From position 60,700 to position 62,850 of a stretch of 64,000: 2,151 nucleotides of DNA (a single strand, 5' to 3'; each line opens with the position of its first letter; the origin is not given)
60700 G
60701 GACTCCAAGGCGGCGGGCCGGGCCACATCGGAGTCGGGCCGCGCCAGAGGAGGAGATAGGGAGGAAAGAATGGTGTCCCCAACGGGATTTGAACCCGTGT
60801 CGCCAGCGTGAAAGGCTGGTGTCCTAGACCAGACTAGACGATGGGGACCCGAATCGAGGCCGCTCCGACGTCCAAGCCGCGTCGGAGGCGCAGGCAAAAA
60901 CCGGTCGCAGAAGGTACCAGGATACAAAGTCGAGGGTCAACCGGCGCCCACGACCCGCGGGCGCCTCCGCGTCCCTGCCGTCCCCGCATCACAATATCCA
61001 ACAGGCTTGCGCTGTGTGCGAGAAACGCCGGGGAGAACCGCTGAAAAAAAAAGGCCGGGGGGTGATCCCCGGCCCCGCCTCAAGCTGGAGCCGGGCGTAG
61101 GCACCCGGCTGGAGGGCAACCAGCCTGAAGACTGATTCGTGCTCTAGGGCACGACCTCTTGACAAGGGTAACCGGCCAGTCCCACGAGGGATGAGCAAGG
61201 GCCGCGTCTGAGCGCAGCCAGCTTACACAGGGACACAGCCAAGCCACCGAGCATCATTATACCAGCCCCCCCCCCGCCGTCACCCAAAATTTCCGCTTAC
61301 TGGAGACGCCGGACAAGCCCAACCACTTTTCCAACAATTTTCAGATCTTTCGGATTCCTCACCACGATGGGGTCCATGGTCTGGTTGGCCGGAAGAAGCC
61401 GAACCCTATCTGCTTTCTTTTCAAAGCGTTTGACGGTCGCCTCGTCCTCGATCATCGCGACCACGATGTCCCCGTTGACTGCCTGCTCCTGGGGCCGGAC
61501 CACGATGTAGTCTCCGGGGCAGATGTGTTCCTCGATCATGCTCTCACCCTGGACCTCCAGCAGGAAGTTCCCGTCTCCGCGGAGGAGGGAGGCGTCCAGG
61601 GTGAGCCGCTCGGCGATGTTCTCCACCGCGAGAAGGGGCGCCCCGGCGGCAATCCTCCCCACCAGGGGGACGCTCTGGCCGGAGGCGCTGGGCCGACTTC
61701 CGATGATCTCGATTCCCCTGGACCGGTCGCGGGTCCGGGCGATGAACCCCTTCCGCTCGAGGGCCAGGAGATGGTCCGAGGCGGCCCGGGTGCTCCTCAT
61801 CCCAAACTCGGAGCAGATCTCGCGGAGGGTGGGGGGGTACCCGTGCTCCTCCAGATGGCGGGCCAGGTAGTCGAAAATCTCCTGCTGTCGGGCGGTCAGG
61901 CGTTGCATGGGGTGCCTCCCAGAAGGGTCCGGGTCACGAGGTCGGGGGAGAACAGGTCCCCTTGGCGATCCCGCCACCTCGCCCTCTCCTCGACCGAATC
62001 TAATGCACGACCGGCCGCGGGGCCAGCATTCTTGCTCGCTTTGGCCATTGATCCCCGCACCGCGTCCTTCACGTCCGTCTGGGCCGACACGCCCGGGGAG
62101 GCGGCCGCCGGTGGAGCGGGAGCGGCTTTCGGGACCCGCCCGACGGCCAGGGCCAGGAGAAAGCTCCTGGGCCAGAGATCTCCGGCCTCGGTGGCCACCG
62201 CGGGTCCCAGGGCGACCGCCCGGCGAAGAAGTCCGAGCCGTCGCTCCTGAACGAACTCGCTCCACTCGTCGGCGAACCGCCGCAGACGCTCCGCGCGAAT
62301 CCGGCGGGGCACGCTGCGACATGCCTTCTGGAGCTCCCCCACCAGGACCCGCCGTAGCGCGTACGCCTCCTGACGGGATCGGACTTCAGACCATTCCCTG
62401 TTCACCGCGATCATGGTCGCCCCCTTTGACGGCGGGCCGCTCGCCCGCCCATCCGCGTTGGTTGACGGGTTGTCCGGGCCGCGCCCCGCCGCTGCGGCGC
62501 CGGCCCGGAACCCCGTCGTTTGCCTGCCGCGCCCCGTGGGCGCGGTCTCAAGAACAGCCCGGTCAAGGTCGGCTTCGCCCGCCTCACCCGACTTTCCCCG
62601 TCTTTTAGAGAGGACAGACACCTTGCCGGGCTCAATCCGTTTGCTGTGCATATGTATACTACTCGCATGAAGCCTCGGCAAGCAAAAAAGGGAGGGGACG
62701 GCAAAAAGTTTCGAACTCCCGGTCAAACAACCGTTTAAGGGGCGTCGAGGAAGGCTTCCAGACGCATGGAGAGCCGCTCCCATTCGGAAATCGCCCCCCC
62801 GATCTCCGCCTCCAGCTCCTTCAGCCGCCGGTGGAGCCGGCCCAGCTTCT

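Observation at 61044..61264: Promoter-to-terminator ~200-nt unit between lexA and tRNA-Glu: candidate small RNA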

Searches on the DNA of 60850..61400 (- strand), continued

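Call 77: search_with_rna_model(model_id=R1, sources=[window, L081, L001, L002, L083, L085, L088, L091, L092, L105, L107], max_evalue=1e-10, make_alignment=true)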
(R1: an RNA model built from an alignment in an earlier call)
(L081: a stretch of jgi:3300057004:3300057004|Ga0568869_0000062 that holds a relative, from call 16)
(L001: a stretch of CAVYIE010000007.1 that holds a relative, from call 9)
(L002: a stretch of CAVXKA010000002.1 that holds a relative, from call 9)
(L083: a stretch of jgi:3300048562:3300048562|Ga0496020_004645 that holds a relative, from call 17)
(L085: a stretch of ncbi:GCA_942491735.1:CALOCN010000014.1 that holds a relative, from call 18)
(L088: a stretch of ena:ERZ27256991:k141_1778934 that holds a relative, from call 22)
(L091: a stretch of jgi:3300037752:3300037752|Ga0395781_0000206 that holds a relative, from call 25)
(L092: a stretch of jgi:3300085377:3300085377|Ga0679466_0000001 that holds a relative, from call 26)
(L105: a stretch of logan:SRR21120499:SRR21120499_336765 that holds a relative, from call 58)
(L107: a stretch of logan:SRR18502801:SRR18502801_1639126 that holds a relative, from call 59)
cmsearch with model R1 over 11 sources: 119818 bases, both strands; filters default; matches with E-value up to 1e-10: 11.
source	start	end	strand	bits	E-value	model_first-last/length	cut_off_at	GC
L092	3198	3318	+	134.4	5.2e-36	1-122/122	no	0.63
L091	3192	3311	+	125.6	1.5e-33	1-122/122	no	0.59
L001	4752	4870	+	124.1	4.1e-33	1-122/122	no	0.65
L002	4743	4861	+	122.7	1e-32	1-122/122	no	0.66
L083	3243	3361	+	122.7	1e-32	1-122/122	no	0.66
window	61045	61163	-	122.3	1.3e-32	1-122/122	no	0.65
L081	3246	3364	+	118.6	1.5e-31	1-122/122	no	0.66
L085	3279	3394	+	113.1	5.1e-30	1-122/122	no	0.59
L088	3317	3431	+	110.5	2.8e-29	1-122/122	no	0.62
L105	2145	2260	+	107.4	2.1e-28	1-122/122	no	0.67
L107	1762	1881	+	77.4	6e-20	1-122/122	no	0.57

Alignment A6: 11 matches aligned to the model, 129 columns, each read 5' to 3' on its own strand. Consensus structure (alignment columns), stored with it:
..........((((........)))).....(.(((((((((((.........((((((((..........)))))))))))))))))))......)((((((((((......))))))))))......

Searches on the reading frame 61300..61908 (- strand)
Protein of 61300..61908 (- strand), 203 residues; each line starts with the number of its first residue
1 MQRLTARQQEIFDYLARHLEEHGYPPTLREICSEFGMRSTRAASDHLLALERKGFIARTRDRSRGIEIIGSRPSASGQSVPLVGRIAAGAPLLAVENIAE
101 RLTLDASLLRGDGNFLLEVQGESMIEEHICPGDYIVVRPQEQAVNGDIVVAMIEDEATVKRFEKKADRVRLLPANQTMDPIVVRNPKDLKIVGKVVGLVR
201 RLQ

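Call 9: find_related_loci(query=window:61300-61908:-, collection=genome_contigs, flank=4000)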
Query window:61300-61908:- (203 aa) in genome_contigs; peptide patterns used: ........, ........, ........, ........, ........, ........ (x = any residue, [..] = any of these).
600 stretches matched a pattern (row limit reached: there are more); 465 encode a relative of the query (tblastn E <= 1e-3); the best 80 are kept; 80 distinct loci.
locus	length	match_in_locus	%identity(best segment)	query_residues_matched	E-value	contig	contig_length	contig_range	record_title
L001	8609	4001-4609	80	1-203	9e-111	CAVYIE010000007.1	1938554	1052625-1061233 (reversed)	MAG: Candidatus Eisenbacteria bacterium isolate MFD05684.bin.1.2 genome assembly, contig: contig_7436, whole genome shot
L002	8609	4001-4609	78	1-203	5e-109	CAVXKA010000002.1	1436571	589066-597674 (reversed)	MAG: Candidatus Eisenbacteria bacterium isolate MFD05942.bin.1.119 genome assembly, contig: contig_17678, whole genome s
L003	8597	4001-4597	48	3-200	1e-57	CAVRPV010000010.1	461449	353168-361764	MAG: uncultured delta proteobacterium isolate MFD02979.bin.2.110 genome assembly, contig: contig_23207, whole genome sho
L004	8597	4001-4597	50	2-200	4e-57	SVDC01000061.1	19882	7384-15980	MAG: Cellulosilyticum sp. isolate SIG270 NODE_751_length_19882_cov_18.764100, whole genome shotgun sequence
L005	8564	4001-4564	49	11-200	1e-56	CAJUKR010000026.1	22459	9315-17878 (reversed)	MAG TPA_asm: uncultured Christensenellaceae bacterium isolate MGBC160026 genome assembly, contig: MGBC160026.26, whole g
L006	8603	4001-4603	49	4-202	2e-56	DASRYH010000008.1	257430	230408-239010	MAG TPA_asm: Coriobacteriia bacterium isolate SMAG_U13147 k141_8563, whole genome shotgun sequence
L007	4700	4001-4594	50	1-202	4e-56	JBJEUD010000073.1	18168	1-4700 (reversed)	MAG: Candidatus Faecivicinus sp. isolate PUUB16_bin.025 NODE_2104_length_18168_cov_9.770938, whole genome shotgun sequen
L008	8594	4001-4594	49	1-202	1e-55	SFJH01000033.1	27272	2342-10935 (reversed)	MAG: Clostridiales bacterium isolate W1P29.040 Contig903, whole genome shotgun sequence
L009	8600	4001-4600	46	3-202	1e-55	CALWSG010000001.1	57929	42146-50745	MAG: uncultured Lachnospiraceae bacterium isolate E04__bin230 genome assembly, contig: E04__k127_428982, whole genome sh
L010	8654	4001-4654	46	1-202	2e-55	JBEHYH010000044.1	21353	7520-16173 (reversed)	MAG: Myxococcota bacterium isolate ESF1.bin.39 NODE_2459_length_21353_cov_3.567611, whole genome shotgun sequence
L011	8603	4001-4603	44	3-200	1e-55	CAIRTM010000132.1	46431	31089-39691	MAG: uncultured delta proteobacterium isolate LaPlata_bin-1461 genome assembly, contig: bin-1461:132/149, whole genome s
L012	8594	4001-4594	48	4-202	3e-55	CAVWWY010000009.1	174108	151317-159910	MAG: uncultured bacterium isolate MFD09267.bin.2.230 genome assembly, contig: contig_52252, whole genome shotgun sequenc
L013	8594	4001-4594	47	4-202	8e-55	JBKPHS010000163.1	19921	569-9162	MAG: Actinomycetota bacterium isolate HAY_GB_MAG_00004 HAY_GB_000000116967, whole genome shotgun sequence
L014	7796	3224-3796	49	8-202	1e-54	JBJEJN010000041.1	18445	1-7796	MAG: Aristaeellaceae bacterium isolate PUUB56_bin.008 NODE_1714_length_18445_cov_8.615715, whole genome shotgun sequence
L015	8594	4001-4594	49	4-202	9e-55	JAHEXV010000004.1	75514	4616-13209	MAG: bacterium isolate nzgw112 NODE_62_length_75515_cov_5.460700, whole genome shotgun sequence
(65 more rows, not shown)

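Call 15: find_homologous_proteins(query=window:61300-61908:-, max_evalue=1e-40)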
Query window:61300-61908:- (203 aa): 4531 proteins with E <= 1e-40 among 8000 candidates; the best 120 are listed.
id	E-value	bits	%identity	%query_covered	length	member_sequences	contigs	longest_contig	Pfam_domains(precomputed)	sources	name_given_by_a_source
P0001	5.8e-126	435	100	100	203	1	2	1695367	PF00717.29,PF01726.23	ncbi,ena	-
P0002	8.1e-124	428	98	100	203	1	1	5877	PF00717.29,PF01726.23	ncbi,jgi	jgi:repressor LexA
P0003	1.1e-116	405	91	100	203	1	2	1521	PF00717.29,PF01726.23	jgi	-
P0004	5.5e-114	396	89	100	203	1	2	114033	PF00717.29,PF01726.23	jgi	jgi:repressor LexA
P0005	3.7e-105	368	81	100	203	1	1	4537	PF00717.29,PF01726.23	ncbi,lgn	-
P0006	1.1e-103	363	80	100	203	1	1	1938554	PF00717.29,PF01726.23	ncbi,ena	-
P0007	2.6e-103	362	81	99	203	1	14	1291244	PF00717.29,PF01726.23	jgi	jgi:repressor LexA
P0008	4.9e-103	361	80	99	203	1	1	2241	PF00717.29,PF01726.23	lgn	-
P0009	5.0e-103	361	81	99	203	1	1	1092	PF00717.29,PF01726.23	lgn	-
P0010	5.2e-103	361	81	99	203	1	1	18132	PF00717.29,PF01726.23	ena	-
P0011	1.3e-102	359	80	99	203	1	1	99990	PF00717.29,PF01726.23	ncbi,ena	-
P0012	1.4e-102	359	80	99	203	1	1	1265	PF00717.29,PF01726.23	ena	-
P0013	1.4e-102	359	80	99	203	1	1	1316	PF00717.29,PF01726.23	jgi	jgi:repressor LexA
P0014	3.3e-102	358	78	100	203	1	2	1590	PF00717.29,PF01726.23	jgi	jgi:repressor LexA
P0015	1.7e-101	356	79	100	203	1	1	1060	PF00717.29,PF01726.23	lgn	-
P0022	9.3e-100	350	80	100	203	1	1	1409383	PF00717.29,PF01726.23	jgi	jgi:repressor LexA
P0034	4.0e-96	338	77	100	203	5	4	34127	PF00717.29,PF01726.23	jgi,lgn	jgi:repressor LexA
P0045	9.5e-94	330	74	100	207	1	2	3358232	PF00717.29,PF01726.23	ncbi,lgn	-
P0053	5.4e-91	321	72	100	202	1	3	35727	PF00717.29,PF01726.23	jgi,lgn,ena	jgi:repressor LexA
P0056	1.8e-88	313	69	100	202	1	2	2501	PF00717.29,PF01726.23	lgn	-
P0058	3.5e-83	296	65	100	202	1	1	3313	PF00717.29,PF01726.23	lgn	-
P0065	3.4e-73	263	62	99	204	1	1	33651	PF00717.29,PF01726.23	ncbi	-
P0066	4.8e-73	263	65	99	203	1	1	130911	PF00717.29,PF01726.23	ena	-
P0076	1.2e-64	235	58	100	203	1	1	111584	PF00717.29,PF01726.23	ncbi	ncbi:MAG: transcriptional repressor LexA [Candidatus Eisenbacteria bacterium]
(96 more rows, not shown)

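Call 16: find_encoding_contigs(protein=P0004, flank=2500, max_places=2)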
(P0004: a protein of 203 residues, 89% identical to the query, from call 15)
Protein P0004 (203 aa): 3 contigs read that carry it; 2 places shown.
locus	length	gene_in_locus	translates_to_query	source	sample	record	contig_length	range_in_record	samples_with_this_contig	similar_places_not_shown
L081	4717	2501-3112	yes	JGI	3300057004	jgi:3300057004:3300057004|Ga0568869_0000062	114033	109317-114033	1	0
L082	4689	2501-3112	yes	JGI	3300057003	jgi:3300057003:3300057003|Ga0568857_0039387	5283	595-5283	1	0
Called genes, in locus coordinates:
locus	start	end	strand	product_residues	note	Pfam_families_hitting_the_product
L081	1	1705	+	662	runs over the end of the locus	PF00005:ABC_tran, PF03193:RsgA_GTPase (faint), PF13555:AAA_29 (faint), PF01926:MMR_HSR1 (faint), PF02463:SMC_N (faint), PF12848:ABC_tran_Xtn, PF00005:ABC_tran, PF16326:ABC_tran_CTD, +1 more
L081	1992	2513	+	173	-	-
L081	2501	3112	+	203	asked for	PF01726:LexA_DNA_bind, PF00717:Peptidase_S24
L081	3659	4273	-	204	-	-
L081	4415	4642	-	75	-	-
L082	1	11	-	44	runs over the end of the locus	-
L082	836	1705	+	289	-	PF00005:ABC_tran, PF16326:ABC_tran_CTD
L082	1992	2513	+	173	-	-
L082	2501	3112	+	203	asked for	PF01726:LexA_DNA_bind, PF00717:Peptidase_S24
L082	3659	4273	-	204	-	-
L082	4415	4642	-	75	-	-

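Call 17: find_encoding_contigs(protein=P0007, flank=2500, max_places=2)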
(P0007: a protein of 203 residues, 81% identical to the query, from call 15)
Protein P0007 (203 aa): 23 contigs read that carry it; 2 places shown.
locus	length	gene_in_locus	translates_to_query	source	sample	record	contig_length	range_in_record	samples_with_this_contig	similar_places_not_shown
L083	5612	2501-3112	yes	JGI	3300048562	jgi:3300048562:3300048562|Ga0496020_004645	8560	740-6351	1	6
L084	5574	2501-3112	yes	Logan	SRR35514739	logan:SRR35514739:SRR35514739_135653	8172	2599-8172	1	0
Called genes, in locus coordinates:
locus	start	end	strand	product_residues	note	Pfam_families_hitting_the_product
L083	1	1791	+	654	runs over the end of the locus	PF00005:ABC_tran, PF02463:SMC_N (faint), PF03193:RsgA_GTPase (faint), PF13555:AAA_29 (faint), PF13304:AAA_21 (weak), PF12848:ABC_tran_Xtn, PF00005:ABC_tran, PF16326:ABC_tran_CTD (weak)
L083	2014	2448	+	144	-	-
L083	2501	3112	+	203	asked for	PF01726:LexA_DNA_bind, PF00717:Peptidase_S24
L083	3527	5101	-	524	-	PF13231:PMT_2 (weak)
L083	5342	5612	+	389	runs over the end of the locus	PF03486:HI0933_like, PF22780:HI0933_like_1st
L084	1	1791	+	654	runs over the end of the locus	PF00005:ABC_tran, PF02463:SMC_N (faint), PF03193:RsgA_GTPase (faint), PF13555:AAA_29 (faint), PF13304:AAA_21 (weak), PF12848:ABC_tran_Xtn, PF00005:ABC_tran, PF16326:ABC_tran_CTD (weak)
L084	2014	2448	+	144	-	-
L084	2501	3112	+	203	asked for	PF01726:LexA_DNA_bind, PF00717:Peptidase_S24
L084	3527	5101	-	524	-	PF13231:PMT_2 (weak)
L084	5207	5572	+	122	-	?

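Call 18: find_encoding_contigs(protein=P0045, flank=2500, max_places=2)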
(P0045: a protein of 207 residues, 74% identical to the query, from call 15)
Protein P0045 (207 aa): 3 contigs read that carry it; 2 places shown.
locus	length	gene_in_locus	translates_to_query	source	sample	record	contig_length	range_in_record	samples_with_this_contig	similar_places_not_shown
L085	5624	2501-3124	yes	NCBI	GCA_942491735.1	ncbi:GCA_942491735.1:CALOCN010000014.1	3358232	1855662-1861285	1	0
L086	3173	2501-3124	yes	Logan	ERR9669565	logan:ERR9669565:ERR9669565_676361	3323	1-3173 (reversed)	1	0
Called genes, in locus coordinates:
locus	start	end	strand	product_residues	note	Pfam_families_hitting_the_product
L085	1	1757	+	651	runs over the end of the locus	PF00005:ABC_tran, PF00006:ATP-synt_ab (faint), PF03193:RsgA_GTPase (faint), PF13555:AAA_29 (faint), PF01926:MMR_HSR1 (faint), PF12848:ABC_tran_Xtn, PF00005:ABC_tran, PF16326:ABC_tran_CTD, +3 more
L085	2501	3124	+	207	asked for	PF01726:LexA_DNA_bind, PF00717:Peptidase_S24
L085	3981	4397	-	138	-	-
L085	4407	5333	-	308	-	PF19459:DUF5996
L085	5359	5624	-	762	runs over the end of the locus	PF00069:Pkinase, PF03109:ABC1 (faint), PF07714:PK_Tyr_Ser-Thr, PF17874:TPR_MalT (faint), PF13181:TPR_8 (faint), PF13424:TPR_12 (weak), PF13432:TPR_16 (weak)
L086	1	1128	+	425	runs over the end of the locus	?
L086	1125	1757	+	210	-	PF00005:ABC_tran (weak), PF16326:ABC_tran_CTD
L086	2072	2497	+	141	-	-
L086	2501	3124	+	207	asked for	PF01726:LexA_DNA_bind, PF00717:Peptidase_S24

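Call 19: find_encoding_contigs(protein=P0066, flank=2500, max_places=2)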
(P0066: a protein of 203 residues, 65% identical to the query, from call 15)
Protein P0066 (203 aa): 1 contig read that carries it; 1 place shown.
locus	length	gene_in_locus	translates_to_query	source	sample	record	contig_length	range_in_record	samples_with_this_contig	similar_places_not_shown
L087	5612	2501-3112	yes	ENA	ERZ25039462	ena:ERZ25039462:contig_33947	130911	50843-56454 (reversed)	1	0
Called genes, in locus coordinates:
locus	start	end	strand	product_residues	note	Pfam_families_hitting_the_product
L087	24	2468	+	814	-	PF02811:PHP, PF07733:DNA_pol3_alpha, PF17657:DNA_pol3_finger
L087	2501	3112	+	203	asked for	PF01726:LexA_DNA_bind, PF00717:Peptidase_S24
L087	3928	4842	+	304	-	-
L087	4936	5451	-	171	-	PF00210:Ferritin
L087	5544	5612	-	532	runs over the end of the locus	PF11852:Pullul_strch_C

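Call 22: find_encoding_contigs(protein=P0053, flank=2500, max_places=1)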
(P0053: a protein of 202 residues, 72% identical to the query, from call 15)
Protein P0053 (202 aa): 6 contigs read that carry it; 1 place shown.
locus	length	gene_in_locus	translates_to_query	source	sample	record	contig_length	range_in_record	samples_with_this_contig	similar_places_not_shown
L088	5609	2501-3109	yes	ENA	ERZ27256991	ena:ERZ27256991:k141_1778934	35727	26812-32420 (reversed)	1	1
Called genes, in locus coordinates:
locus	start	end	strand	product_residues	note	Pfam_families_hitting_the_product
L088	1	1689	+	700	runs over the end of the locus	-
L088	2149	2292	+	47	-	-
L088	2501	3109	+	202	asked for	PF01726:LexA_DNA_bind, PF00717:Peptidase_S24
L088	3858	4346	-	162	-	-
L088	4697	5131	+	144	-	PF07963:N_methyl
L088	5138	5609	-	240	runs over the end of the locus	-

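Call 23: find_encoding_contigs(protein=P0065, flank=2500, max_places=1)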
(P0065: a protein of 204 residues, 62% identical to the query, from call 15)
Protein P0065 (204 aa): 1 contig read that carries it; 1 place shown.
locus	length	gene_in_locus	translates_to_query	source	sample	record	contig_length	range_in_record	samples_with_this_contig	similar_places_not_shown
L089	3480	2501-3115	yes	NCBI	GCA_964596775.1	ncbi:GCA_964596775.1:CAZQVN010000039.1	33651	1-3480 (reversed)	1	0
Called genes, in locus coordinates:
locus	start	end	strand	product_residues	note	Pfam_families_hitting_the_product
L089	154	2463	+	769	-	PF02811:PHP, PF07733:DNA_pol3_alpha, PF17657:DNA_pol3_finger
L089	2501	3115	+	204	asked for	PF01726:LexA_DNA_bind, PF00717:Peptidase_S24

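Call 24: find_encoding_contigs(protein=P0076, flank=2500, max_places=1)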
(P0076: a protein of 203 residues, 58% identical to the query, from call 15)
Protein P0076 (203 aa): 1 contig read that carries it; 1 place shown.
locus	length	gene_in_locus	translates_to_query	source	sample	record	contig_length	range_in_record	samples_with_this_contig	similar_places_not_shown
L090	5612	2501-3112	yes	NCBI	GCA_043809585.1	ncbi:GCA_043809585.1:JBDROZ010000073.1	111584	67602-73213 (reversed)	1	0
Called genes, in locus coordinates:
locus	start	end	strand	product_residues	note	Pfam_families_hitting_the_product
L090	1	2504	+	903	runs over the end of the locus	PF02811:PHP, PF17657:DNA_pol3_finger, PF14579:HHH_6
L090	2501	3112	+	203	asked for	PF01726:LexA_DNA_bind, PF00717:Peptidase_S24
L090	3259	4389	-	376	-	PF13439:Glyco_transf_4, PF13579:Glyco_trans_4_4, PF00534:Glycos_transf_1, PF13692:Glyco_trans_1_4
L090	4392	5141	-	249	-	PF00293:NUDIX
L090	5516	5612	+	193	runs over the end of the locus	PF00293:NUDIX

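Call 25: find_encoding_contigs(protein=P0034, flank=2500, max_places=1)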
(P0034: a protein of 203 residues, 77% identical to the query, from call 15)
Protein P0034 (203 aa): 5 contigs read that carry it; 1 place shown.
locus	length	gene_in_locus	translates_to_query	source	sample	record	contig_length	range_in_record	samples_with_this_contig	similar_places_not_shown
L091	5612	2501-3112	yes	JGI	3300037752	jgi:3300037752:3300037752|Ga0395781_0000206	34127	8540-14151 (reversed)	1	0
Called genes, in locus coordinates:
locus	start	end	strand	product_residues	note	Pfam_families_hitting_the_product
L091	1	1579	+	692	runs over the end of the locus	PF00005:ABC_tran, PF02463:SMC_N (faint), PF03193:RsgA_GTPase (faint), PF00004:AAA (faint), PF13304:AAA_21 (faint), PF12848:ABC_tran_Xtn, PF00005:ABC_tran, PF16326:ABC_tran_CTD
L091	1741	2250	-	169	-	-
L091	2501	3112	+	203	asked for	PF01726:LexA_DNA_bind, PF00717:Peptidase_S24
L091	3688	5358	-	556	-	PF26410:GH5_mannosidase, PF00150:Cellulase, PF13860:FlgD_ig (weak)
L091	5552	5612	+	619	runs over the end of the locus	PF00082:Peptidase_S8, PF13860:FlgD_ig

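Call 26: find_encoding_contigs(protein=P0022, flank=2500, max_places=1)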
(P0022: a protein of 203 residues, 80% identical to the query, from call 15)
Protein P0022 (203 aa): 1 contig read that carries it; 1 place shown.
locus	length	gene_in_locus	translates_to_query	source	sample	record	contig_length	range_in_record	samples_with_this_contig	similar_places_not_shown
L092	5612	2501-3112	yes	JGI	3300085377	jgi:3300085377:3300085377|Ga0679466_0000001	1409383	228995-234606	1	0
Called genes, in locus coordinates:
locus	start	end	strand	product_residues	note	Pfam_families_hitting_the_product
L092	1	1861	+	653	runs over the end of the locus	PF00005:ABC_tran, PF02463:SMC_N (faint), PF13555:AAA_29 (faint), PF20720:nSTAND3 (faint), PF13304:AAA_21 (weak), PF12848:ABC_tran_Xtn, PF00005:ABC_tran, PF16326:ABC_tran_CTD, +3 more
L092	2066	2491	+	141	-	-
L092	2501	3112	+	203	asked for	PF01726:LexA_DNA_bind, PF00717:Peptidase_S24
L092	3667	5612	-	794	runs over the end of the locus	PF00069:Pkinase, PF01636:APH (faint), PF07714:PK_Tyr_Ser-Thr, PF03109:ABC1 (weak), PF13424:TPR_12 (faint), PF13428:TPR_14 (faint), PF13432:TPR_16 (weak), PF14559:TPR_19 (weak), +5 more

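Call 58: find_encoding_contigs(protein=P0056, flank=2500, max_places=2)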
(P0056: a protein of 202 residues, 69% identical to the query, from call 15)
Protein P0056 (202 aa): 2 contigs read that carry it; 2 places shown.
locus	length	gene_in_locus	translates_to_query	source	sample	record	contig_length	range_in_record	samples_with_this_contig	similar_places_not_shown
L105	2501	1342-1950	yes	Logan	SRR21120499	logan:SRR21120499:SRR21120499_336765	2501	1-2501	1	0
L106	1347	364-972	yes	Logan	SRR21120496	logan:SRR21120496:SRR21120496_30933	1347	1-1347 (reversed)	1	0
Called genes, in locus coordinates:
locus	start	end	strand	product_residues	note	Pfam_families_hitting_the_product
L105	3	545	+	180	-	?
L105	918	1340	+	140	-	-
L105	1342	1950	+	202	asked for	PF01726:LexA_DNA_bind, PF00717:Peptidase_S24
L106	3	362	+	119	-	?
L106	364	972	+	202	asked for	PF01726:LexA_DNA_bind, PF00717:Peptidase_S24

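Call 59: find_encoding_contigs(protein=P0058, flank=2500, max_places=2)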
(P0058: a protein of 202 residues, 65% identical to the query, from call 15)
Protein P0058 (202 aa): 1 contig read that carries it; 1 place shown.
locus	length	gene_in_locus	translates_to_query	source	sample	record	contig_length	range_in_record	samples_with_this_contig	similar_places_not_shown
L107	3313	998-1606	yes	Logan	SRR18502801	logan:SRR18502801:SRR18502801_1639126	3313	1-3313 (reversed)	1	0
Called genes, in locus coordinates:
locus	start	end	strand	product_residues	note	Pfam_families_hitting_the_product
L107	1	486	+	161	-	?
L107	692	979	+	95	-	-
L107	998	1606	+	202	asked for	PF01726:LexA_DNA_bind, PF00717:Peptidase_S24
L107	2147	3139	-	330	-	PF00494:SQS_PSY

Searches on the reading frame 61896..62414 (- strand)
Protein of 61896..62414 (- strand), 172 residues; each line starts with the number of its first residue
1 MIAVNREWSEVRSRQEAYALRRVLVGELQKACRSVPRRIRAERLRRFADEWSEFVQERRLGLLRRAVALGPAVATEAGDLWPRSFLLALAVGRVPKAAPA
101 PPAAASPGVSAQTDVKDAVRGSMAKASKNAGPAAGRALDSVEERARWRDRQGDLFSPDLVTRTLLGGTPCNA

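Call 64: search_protein_families(library=pfam, proteins=[window:61896-62414:-], max_evalue=0.01)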
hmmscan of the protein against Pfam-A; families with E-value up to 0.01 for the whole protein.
window:61896-62414:- (172 aa): 0 families

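Call 74: find_homologous_proteins(query=window:61899-62414:-, max_evalue=0.001)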
Query window:61899-62414:- (172 aa): 5 proteins with E <= 0.001 among 3341 candidates.
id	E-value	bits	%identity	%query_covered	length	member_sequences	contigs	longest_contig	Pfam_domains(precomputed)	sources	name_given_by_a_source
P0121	5.6e-103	360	100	100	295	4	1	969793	-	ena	-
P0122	9.2e-90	317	88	100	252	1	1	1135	-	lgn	-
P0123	4.5e-88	311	87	100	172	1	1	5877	-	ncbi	-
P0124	3.0e-67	244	65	100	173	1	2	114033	-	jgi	jgi:hypothetical protein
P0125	3.7e-32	130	48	99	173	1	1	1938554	-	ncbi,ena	-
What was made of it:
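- Tried and rejected: ORF-X function: no Pfam hit (call 64) and only 5 homologues by word search (call 74).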

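Call 79: predict_structure(alignment_id=A5)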
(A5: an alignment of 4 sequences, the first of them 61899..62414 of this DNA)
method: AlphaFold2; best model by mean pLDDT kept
length: 172 residues; sequences in the alignment: 4
mean_pLDDT: 60.0   pTM: 0.48
mean pLDDT of the five models: 60.0, 58.6, 55.8, 53.6, 52.8
residues with pLDDT >= 90: 2; 70-90: 69; 50-70: 27; < 50: 74
segments of 3 or more residues with pLDDT < 50: 98-152, 154-172
pLDDT, mean of each block of 10 residues (from residue 1): 62 79 88 86 89 84 83 69 80 56 35 29 30 35 42 45 35 32
secondary structure, 60 per line:
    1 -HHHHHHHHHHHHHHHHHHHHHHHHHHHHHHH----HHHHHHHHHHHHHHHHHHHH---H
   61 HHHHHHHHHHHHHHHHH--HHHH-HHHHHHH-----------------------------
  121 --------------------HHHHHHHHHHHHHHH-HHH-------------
elements in order: H2-32 H37-56 H60-77 H80-83 H85-91 H141-155

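Call 82: fold_search(model_id=the predicted structure, library=pdb)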
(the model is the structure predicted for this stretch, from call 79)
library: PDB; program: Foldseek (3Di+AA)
matches with E <= 10: 0; with E <= 0.001: 0
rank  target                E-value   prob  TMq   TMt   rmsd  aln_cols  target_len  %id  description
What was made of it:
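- Tried and rejected: The AF2 model has a confident helical N-terminal domain of about 95 aa (call 79), but Foldseek against the PDB returned nothing (call 82).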

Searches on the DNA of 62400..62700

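Call 91: search_rna_families(source=window, start=62400, end=62700, threshold=evalue, max_evalue=5, show_alignments=2)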
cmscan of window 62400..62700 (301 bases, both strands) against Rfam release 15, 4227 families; matches with E-value up to 5: 0.
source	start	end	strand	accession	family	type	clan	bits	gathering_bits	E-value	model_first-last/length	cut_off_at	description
